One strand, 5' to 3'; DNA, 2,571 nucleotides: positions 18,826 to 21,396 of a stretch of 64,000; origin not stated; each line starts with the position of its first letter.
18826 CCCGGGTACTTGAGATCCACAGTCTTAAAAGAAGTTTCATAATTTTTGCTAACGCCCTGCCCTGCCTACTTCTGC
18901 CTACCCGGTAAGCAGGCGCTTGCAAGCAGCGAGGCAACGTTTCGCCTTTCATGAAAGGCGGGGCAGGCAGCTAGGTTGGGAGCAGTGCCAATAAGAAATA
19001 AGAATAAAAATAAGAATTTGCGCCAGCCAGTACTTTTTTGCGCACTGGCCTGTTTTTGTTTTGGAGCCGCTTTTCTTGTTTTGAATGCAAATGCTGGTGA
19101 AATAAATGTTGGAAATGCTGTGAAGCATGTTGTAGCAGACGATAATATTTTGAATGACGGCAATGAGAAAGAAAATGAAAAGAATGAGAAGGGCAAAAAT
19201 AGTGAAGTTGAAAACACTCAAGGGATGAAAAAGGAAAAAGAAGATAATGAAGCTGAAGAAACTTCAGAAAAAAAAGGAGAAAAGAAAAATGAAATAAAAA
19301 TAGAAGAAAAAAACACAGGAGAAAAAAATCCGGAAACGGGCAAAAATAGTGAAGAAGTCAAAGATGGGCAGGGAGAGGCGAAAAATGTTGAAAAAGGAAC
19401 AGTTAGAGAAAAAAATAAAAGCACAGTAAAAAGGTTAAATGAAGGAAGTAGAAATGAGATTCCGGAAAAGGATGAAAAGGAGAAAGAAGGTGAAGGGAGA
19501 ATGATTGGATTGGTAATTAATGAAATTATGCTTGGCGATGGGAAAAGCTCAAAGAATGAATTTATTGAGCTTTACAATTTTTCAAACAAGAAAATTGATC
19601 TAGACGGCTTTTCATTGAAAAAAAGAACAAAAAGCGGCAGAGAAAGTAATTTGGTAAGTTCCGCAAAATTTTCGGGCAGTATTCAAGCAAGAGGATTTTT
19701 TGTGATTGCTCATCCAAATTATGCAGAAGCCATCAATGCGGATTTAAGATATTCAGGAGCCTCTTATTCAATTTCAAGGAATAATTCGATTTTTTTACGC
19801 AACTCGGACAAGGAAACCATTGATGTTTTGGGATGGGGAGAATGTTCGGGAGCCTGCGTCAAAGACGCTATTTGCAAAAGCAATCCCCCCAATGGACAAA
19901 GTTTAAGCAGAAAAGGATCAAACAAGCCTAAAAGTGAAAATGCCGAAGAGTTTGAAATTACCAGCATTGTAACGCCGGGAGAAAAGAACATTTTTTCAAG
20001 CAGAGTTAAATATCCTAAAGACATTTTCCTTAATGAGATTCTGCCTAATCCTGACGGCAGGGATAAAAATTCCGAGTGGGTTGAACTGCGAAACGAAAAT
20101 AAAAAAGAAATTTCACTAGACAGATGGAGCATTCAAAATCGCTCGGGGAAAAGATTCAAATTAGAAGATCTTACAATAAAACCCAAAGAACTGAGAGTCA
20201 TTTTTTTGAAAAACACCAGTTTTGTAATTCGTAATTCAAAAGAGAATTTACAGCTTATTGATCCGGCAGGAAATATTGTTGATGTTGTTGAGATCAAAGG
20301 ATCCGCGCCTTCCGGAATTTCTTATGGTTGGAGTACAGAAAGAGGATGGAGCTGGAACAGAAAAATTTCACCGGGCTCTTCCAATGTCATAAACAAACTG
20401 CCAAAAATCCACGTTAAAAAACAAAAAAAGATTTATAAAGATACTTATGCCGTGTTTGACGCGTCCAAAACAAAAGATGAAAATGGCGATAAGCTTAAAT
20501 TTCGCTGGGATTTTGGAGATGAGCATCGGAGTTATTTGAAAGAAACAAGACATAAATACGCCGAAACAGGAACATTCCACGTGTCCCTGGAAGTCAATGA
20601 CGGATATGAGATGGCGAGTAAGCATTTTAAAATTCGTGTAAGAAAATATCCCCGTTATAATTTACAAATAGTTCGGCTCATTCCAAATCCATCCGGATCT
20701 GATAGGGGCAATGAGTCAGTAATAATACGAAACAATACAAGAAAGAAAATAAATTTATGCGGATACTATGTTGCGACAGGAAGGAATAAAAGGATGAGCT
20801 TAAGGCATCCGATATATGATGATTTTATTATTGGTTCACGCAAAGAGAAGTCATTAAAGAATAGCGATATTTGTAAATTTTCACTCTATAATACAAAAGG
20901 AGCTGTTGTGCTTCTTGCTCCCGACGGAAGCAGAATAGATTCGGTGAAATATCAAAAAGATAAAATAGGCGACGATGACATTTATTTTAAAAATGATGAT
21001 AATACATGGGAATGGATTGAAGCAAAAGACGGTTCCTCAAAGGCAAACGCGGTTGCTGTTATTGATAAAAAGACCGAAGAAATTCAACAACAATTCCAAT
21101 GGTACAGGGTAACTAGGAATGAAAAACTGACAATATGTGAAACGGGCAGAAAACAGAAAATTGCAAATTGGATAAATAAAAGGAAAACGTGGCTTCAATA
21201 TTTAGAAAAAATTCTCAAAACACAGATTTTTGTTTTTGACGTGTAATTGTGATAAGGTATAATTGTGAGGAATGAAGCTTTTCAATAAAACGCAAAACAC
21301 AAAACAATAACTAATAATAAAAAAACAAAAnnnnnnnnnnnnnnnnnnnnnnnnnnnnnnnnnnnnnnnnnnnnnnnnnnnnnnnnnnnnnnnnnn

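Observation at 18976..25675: Surface-protein module: LTD x3 + PKD secreted protein, small membrane protein, and a 1264-aa protein with 13 tandem Ig-like repeats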

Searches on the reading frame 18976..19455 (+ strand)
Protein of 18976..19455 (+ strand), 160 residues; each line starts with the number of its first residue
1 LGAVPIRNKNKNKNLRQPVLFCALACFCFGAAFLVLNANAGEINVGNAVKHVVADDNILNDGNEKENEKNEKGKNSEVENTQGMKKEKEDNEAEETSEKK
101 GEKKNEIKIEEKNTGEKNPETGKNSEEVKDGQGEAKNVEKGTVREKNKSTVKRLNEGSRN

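Call 46: search_protein_families(library=pfam, proteins=[window:18976-19455:+], max_evalue=1)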
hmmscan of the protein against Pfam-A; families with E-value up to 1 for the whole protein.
window:18976-19455:+ (160 aa): 6 families
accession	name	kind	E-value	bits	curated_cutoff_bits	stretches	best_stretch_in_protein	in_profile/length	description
PF22251.1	PFF1_TM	-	0.094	12.7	32.3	1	65-141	128-217/300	Vacuolar membrane protease, transmembrane domain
PF02862.22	DDHD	-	0.14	12.8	28.3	1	56-159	120-219/258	DDHD domain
PF00501.34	AMP-binding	-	0.19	11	29.9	1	21-102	61-151/384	AMP-binding enzyme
PF04636.18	PA26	-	0.43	9.9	29.4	1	21-121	163-267/445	PA26 p53-induced protein (sestrin)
PF12722.12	Hid1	-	0.81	8.3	22.5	1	56-140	591-673/812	High-temperature-induced dauer-formation protein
PF06237.18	SLC52_ribofla_tr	-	1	8.8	27.9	0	20-92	198-261/429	Solute carrier family 52, riboflavin transporter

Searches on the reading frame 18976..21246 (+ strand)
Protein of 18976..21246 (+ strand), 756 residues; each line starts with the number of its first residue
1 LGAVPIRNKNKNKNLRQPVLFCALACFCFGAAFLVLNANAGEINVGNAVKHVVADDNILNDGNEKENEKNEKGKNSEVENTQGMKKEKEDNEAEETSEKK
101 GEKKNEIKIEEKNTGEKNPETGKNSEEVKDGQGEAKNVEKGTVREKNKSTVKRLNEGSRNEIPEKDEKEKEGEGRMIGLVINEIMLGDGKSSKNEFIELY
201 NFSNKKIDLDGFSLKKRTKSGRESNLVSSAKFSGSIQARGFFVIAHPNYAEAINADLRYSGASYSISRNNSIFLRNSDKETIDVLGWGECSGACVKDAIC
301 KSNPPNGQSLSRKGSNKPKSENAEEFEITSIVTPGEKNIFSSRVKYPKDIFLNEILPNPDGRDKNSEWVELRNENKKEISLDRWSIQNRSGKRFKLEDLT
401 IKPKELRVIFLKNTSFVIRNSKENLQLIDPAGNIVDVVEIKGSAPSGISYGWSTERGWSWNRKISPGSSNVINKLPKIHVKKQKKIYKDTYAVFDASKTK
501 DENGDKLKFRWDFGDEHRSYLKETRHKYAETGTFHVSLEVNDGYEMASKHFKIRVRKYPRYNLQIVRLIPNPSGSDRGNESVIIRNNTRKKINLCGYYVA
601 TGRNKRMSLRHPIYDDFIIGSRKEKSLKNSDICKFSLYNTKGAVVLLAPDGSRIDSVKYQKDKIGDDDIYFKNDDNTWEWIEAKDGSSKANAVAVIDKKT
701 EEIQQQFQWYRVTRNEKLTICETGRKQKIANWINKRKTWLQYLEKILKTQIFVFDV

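Call 3: search_protein_families(library=pfam, proteins=[window:18976-21246:+], max_evalue=0.1)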
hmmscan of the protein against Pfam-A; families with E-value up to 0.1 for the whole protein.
window:18976-21246:+ (756 aa): 4 families
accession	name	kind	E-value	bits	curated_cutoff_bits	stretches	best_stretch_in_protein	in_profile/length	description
PF00932.25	LTD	-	1.9e-38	131.6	34.3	3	347-440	5-107/109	Lamin Tail Domain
PF18911.6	PKD_4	-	1.8e-15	57.2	27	1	473-548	1-76/85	PKD domain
PF00801.26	PKD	-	1.1e-08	35.4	23.5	1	494-555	19-80/80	PKD domain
PF21027.3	Sde0182_C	-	0.0051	17.8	27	1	494-539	4-48/83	Cellulose-binding protein Sde0182, C-terminal domain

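Call 4: search_protein_families(library=ncbifam, proteins=[window:18976-21246:+], max_evalue=0.1)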
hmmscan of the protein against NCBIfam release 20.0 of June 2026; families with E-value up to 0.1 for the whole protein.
window:18976-21246:+ (756 aa): 3 families
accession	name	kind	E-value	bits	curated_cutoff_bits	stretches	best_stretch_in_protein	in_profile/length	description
NF033680.1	exonuc_ExeM-GG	exception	3.4e-05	22.1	1300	1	181-287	28-129/884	extracellular exonuclease ExeM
NF007664.1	PRK10337.1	equivalog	0.015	14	475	1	628-687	74-133/442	quorum sensing histidine kinase QseC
TIGR00864.1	PCC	subfamily_domain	0.017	11.5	1861.4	1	507-547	1087-1128/2700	polycystin cation channel protein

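Call 68: search_protein_families(library=phrogs, proteins=[window:18976-21243:+], max_evalue=0.001)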
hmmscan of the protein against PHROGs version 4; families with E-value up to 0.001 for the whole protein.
window:18976-21243:+ (756 aa): 0 families

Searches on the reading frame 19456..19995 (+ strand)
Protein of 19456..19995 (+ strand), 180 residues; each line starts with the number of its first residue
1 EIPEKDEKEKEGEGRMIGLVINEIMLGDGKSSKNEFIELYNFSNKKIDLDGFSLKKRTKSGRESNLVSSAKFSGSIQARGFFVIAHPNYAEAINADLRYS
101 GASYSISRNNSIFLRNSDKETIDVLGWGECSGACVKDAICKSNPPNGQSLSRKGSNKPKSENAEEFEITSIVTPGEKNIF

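Call 46: search_protein_families(library=pfam, proteins=[window:19456-19995:+], max_evalue=1)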
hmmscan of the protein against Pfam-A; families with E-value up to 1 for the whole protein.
window:19456-19995:+ (180 aa): 1 family
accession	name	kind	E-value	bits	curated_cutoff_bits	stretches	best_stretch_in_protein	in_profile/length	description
PF00932.25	LTD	-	4.4e-15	56.4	34.3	1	19-128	8-108/109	Lamin Tail Domain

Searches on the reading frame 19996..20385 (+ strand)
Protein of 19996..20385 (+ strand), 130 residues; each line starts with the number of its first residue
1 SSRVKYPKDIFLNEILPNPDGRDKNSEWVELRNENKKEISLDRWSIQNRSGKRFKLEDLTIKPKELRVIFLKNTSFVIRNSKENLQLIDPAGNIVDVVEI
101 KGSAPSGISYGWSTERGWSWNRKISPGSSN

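Call 46: search_protein_families(library=pfam, proteins=[window:19996-20385:+], max_evalue=1)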
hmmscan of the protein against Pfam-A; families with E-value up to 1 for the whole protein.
window:19996-20385:+ (130 aa): 1 family
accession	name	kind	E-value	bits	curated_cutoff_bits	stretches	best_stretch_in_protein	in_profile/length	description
PF00932.25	LTD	-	8.8e-16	58.7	34.3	1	7-100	5-107/109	Lamin Tail Domain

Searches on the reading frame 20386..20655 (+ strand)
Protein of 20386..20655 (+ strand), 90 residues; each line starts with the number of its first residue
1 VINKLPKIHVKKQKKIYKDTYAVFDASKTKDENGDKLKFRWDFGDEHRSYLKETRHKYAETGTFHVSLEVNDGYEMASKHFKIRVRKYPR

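Call 46: search_protein_families(library=pfam, proteins=[window:20386-20655:+], max_evalue=1)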
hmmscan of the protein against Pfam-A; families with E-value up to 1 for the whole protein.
window:20386-20655:+ (90 aa): 3 families
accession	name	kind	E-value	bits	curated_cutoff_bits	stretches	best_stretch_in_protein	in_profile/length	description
PF18911.6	PKD_4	-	4e-17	62.5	27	1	3-79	1-77/85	PKD domain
PF00801.26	PKD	-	4.2e-10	39.9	23.5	1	24-85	19-80/80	PKD domain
PF21027.3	Sde0182_C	-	0.00026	22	27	1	24-71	4-50/83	Cellulose-binding protein Sde0182, C-terminal domain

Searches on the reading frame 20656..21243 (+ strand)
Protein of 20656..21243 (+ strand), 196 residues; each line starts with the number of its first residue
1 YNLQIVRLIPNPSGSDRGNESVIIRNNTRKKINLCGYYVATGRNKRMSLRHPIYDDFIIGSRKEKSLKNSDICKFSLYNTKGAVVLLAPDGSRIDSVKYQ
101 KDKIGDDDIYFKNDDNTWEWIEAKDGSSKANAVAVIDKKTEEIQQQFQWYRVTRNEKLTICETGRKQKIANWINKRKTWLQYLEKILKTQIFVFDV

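Call 46: search_protein_families(library=pfam, proteins=[window:20656-21243:+], max_evalue=1)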
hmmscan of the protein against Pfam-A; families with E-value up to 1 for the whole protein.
window:20656-21243:+ (196 aa): 1 family
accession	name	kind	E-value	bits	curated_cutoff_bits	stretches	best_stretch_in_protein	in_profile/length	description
PF00932.25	LTD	-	2.6e-06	28.2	34.3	1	2-100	7-108/109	Lamin Tail Domain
